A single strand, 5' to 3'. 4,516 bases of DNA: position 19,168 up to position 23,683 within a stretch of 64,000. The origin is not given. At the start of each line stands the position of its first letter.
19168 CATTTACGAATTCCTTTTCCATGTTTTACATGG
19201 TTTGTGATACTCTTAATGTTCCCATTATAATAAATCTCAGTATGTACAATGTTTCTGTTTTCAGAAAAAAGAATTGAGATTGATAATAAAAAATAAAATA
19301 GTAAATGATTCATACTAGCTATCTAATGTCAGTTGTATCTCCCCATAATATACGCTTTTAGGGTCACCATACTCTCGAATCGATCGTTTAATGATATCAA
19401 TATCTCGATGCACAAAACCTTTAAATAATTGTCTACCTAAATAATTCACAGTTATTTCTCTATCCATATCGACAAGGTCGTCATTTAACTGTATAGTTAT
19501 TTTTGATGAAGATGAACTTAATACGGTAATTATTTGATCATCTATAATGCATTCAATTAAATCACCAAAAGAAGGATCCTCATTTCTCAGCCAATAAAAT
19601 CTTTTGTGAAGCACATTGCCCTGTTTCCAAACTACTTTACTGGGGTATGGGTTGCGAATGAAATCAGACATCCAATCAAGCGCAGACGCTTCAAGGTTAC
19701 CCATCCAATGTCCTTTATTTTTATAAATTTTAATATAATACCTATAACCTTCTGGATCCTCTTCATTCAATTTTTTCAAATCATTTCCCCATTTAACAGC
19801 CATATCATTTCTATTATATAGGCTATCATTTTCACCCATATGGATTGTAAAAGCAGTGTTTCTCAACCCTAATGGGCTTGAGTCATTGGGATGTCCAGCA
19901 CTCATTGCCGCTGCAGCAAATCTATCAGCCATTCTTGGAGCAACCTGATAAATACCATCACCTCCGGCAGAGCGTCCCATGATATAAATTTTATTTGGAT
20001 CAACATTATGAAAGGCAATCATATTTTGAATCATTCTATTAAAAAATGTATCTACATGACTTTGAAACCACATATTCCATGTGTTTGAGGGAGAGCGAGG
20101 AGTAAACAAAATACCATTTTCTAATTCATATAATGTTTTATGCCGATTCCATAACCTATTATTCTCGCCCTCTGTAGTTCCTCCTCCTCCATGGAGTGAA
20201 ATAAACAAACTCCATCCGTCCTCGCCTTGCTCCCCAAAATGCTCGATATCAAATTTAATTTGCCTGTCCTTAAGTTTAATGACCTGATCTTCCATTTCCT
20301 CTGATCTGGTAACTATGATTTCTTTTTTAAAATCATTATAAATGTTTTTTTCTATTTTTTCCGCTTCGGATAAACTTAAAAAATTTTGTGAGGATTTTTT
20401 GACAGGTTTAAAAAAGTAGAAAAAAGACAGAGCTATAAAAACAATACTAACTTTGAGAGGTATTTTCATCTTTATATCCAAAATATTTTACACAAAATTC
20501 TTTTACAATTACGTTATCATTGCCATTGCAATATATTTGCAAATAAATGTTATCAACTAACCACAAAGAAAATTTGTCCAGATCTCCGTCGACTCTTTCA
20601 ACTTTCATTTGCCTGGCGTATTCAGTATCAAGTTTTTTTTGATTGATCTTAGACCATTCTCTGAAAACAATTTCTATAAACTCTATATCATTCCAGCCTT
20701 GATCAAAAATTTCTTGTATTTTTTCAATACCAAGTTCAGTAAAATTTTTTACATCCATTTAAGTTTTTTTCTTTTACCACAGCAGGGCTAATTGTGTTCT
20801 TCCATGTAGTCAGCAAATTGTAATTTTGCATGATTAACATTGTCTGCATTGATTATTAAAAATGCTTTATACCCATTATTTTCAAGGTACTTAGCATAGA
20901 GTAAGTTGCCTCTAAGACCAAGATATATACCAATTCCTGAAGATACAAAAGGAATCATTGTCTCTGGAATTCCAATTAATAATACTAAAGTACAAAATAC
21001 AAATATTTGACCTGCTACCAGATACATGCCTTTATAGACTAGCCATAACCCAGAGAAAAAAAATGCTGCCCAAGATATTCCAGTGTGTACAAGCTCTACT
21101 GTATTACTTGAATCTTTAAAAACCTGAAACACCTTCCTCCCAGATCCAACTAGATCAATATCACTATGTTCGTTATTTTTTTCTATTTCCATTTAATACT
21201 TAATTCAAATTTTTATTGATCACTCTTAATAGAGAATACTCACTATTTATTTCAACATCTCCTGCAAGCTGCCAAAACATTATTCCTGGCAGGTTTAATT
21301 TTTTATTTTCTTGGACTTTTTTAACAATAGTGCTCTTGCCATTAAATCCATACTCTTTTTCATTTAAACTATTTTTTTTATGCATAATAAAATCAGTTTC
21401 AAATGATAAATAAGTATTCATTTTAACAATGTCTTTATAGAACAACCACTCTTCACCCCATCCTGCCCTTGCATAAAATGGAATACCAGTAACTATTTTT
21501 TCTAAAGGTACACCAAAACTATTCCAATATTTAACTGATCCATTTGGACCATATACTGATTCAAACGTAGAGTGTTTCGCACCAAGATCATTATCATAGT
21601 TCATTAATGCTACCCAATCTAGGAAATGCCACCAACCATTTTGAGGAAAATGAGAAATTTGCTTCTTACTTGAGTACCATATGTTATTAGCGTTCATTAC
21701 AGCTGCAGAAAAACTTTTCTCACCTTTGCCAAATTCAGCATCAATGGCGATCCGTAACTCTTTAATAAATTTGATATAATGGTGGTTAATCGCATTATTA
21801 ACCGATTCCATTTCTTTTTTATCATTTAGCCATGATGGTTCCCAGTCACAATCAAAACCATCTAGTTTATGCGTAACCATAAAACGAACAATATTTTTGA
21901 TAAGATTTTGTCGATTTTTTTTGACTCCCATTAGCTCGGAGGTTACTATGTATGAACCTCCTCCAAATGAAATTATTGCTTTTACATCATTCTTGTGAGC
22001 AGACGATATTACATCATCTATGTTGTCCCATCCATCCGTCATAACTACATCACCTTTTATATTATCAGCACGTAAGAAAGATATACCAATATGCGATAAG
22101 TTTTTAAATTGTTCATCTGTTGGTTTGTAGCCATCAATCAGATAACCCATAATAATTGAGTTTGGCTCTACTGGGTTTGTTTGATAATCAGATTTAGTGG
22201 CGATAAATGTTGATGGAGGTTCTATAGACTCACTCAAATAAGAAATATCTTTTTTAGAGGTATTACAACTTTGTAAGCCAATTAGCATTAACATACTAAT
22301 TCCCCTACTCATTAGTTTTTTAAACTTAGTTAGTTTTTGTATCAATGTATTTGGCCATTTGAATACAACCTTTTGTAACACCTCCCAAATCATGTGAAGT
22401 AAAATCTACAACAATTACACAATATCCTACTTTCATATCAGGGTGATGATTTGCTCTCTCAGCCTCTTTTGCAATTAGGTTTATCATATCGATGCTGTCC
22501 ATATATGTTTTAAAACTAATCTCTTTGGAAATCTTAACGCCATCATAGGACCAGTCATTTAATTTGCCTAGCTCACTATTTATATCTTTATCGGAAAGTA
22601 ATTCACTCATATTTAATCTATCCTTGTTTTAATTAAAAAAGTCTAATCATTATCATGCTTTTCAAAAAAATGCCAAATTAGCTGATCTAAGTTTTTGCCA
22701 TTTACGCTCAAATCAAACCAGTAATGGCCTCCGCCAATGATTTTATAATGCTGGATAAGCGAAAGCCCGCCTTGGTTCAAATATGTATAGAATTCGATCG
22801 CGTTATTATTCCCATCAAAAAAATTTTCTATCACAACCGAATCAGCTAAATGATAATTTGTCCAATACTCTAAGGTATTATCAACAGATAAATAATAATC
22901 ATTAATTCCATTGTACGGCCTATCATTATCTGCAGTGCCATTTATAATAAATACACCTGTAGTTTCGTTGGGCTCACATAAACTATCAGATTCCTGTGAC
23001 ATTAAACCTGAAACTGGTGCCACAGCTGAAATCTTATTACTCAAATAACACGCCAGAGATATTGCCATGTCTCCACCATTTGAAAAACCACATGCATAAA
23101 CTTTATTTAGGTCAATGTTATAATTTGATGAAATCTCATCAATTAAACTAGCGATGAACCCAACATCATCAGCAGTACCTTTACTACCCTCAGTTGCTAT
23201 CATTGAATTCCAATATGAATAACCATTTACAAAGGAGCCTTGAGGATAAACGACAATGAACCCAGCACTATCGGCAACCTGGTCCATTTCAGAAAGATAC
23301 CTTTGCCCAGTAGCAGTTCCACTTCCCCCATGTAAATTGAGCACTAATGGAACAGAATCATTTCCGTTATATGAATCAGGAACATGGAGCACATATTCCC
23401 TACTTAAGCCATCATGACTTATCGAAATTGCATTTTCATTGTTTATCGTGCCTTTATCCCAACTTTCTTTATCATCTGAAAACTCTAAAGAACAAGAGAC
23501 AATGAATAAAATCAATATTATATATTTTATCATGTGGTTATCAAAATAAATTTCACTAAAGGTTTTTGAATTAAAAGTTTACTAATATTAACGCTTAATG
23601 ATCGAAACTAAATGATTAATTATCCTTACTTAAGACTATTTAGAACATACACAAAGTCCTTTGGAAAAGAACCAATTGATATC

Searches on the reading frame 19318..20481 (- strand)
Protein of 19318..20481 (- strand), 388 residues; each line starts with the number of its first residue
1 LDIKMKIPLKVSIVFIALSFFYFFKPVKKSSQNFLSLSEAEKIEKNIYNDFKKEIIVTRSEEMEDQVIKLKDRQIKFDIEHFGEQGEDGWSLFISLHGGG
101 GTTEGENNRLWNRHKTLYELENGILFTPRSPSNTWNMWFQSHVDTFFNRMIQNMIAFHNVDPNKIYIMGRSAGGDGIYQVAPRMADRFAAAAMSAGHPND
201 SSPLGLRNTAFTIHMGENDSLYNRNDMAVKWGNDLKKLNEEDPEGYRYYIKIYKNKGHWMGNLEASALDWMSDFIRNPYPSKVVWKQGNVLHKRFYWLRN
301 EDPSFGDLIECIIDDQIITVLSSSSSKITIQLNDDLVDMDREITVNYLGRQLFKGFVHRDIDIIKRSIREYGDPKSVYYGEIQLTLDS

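Call 31: search_protein_families(library=ncbifam, proteins=[window:19318-20481:-], max_evalue=0.00001)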
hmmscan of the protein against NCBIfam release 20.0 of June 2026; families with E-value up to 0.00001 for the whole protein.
window:19318-20481:- (388 aa): 2 families
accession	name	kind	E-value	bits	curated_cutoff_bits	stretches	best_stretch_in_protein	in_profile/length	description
NF050058.1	e_dPHAscl_type1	hypoth_equivalog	2.2e-13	50.3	150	1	91-202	23-143/276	extracellular catalytic domain type 1 short-chain-length polyhydroxyalkanoate depolymerase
TIGR01840.1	esterase_phb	subfamily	2.2e-10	40.4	107.85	1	91-201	14-133/213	PHB depolymerase family esterase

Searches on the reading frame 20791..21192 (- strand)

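Call 31: search_protein_families(library=ncbifam, proteins=[window:20791-21192:-], max_evalue=0.00001)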
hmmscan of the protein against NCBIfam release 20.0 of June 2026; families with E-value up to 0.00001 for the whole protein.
window:20791-21192:- (134 aa): 1 family
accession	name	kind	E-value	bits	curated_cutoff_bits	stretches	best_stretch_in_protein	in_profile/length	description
NF047999.1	Erum7620_fam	equivalog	3.1e-08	34.2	90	1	20-126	2-113/113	Erum7620/ECH_0207 family putative T1SS effector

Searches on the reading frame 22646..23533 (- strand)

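Call 32: search_protein_families(library=ncbifam, proteins=[window:22646-23533:-], max_evalue=0.00001)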
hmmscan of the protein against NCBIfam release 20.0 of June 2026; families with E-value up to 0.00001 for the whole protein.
window:22646-23533:- (296 aa): 3 families
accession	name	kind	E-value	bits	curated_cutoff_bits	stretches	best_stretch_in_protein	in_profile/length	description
NF050058.1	e_dPHAscl_type1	hypoth_equivalog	1.6e-41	142.6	150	1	40-290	3-276/276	extracellular catalytic domain type 1 short-chain-length polyhydroxyalkanoate depolymerase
TIGR01840.1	esterase_phb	subfamily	6.2e-20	71.6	107.85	1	48-182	2-134/213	PHB depolymerase family esterase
NF050059.1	e_dPHAscl_type2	hypoth_equivalog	4.5e-07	29.5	280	0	30-100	190-264/305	extracellular catalytic domain type 2 short-chain-length polyhydroxyalkanoate depolymerase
